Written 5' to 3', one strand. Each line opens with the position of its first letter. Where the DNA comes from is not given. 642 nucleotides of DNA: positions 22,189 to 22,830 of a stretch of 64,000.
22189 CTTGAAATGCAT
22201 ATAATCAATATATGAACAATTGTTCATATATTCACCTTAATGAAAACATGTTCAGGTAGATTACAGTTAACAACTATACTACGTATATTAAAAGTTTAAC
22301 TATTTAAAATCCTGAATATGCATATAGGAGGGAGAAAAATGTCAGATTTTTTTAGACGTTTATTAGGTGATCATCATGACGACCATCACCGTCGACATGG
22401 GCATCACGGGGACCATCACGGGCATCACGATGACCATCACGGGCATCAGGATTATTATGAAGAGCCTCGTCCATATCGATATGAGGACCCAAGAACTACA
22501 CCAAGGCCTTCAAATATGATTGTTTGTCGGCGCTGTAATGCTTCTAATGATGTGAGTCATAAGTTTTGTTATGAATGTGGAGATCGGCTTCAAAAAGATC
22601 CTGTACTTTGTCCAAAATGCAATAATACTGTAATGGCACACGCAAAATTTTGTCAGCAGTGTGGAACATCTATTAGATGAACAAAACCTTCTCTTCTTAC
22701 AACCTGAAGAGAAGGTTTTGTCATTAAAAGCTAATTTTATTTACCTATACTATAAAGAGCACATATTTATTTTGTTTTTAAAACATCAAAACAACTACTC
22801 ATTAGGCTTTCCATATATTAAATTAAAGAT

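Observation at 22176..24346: One metalloregulator operator, two operons: His-rich zinc-ribbon gene carries a copy of the czrA-ATPase promoter/operator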

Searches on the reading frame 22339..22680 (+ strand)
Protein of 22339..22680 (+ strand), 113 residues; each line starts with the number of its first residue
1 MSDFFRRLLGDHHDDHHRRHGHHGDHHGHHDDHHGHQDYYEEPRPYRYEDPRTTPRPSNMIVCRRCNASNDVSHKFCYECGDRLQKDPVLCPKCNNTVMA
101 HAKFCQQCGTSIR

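Call 9: search_protein_families(library=pfam, proteins=[window:22339-22677:+], max_evalue=0.01)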
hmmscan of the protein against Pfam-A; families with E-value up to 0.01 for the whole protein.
window:22339-22677:+ (113 aa): 6 families
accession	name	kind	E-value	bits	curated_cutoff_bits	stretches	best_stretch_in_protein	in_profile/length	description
PF12773.13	DZR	-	2.1e-10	41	27.3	1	63-109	1-45/45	Double zinc ribbon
PF13240.11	Zn_Ribbon_1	-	1.5e-09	37.8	25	2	91-111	2-22/23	zinc-ribbon domain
PF17032.10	Zn_ribbon_15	-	2.4e-05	25.5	28.9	0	90-109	54-73/73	zinc-ribbon family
PF13248.11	Zn_ribbon_3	-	2.9e-05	23.8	27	1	60-84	2-26/26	zinc-ribbon domain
PF18912.6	DZR_2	-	0.00011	22.4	27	1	77-111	10-45/56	Double zinc ribbon domain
PF24460.1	DUF7575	-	0.00021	21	28.5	0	87-111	2-26/28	Domain of unknown function (DUF7575)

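Call 10: find_homologous_proteins(query=window:22339-22677:+, max_evalue=0.001)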
Query window:22339-22677:+ (113 aa): 3 proteins with E <= 0.001 among 36 candidates.
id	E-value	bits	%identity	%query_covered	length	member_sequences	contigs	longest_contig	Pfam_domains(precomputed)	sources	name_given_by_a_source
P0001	7.8e-64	231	80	100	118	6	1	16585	PF13240.12,PF12773.14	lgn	-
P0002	1.1e-62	228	87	100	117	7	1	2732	PF13240.12,PF12773.14,PF17032.11,PF13248.12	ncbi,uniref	ncbi:zinc ribbon domain-containing protein [Priestia megaterium]|uniref:double zinc ribbon domain-co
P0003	4.2e-4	38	94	15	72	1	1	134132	-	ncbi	ncbi:hypothetical protein [Priestia aryabhattai]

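Call 13: find_encoding_contigs(protein=P0001, flank=6000)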
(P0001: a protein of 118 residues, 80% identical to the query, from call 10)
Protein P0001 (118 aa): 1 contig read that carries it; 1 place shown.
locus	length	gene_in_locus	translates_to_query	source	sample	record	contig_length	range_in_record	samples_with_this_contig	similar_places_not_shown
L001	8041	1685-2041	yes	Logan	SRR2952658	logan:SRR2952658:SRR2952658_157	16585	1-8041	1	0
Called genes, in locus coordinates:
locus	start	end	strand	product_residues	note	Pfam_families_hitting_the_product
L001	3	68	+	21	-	?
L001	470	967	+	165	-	PF13798:PCYCGC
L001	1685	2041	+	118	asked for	PF13240:Zn_Ribbon_1 (faint), PF12773:DZR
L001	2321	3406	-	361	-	PF01545:Cation_efflux, PF16916:ZT_dimer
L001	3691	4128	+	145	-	PF01022:HTH_5, PF12840:HTH_20 (weak)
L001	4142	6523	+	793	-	PF00403:HMA, PF00122:E1-E2_ATPase, PF00702:Hydrolase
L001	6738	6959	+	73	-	-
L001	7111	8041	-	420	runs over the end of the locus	PF00916:Sulfate_transp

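Call 14: find_encoding_contigs(protein=P0002, flank=6000)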
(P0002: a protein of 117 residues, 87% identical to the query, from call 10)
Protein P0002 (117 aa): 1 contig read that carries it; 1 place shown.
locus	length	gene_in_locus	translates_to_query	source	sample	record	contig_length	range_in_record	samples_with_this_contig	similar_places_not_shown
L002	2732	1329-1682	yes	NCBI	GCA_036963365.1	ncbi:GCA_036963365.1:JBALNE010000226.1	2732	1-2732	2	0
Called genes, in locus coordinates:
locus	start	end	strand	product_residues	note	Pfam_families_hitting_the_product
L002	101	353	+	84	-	PF13798:PCYCGC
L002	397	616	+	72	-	PF13798:PCYCGC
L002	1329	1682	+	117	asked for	PF17032:Zn_ribbon_15 (faint), PF13248:Zn_ribbon_3 (faint), PF13240:Zn_Ribbon_1 (faint), PF12773:DZR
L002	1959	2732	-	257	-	PF01545:Cation_efflux, PF16916:ZT_dimer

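Call 18: search_protein_families(library=ncbifam, proteins=[window:22339-22677:+], max_evalue=0.001)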
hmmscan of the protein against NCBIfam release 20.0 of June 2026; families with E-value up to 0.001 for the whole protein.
window:22339-22677:+ (113 aa): 2 families
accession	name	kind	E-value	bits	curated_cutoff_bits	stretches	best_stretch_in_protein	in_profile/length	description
NF011149.0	PRK14559.1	equivalog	1.3e-06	27.5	374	1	60-111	1-50/642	serine/threonine phosphatase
NF033497.1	rubre_like_arch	subfamily_domain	0.00078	19.1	32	0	77-97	3-25/34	rubrerythrin-like domain-containing protein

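Call 26: search_protein_representatives(protein=window:22339-22677:+)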
Query: 113 residues. Proteins with E-value up to 0.001 (for the whole library): 2103; up to 1e-10: 61; up to 1e-30: 1. The best 150 are listed.
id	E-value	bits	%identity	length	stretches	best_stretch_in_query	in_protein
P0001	2.5e-64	231.3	93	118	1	1-113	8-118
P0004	1.3e-29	119.0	36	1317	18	59-110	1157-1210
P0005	7.0e-20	87.5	38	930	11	54-87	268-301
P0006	3.4e-19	85.3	47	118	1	1-112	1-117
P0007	2.5e-18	82.5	45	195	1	1-111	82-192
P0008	2.8e-17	79.1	41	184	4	60-112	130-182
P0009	3.9e-17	78.7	34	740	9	50-109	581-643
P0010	2.0e-16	76.4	41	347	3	60-112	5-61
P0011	3.5e-16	75.6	35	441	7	51-111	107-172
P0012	1.4e-15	73.6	32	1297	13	37-112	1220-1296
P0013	2.1e-15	73.0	43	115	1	8-110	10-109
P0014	4.0e-15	72.2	37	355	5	58-111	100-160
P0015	5.3e-15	71.8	42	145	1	19-112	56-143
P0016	1.1e-14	70.8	33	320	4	48-112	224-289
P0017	2.4e-14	69.7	36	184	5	58-112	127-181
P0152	1.2e-08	51.2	36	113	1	4-112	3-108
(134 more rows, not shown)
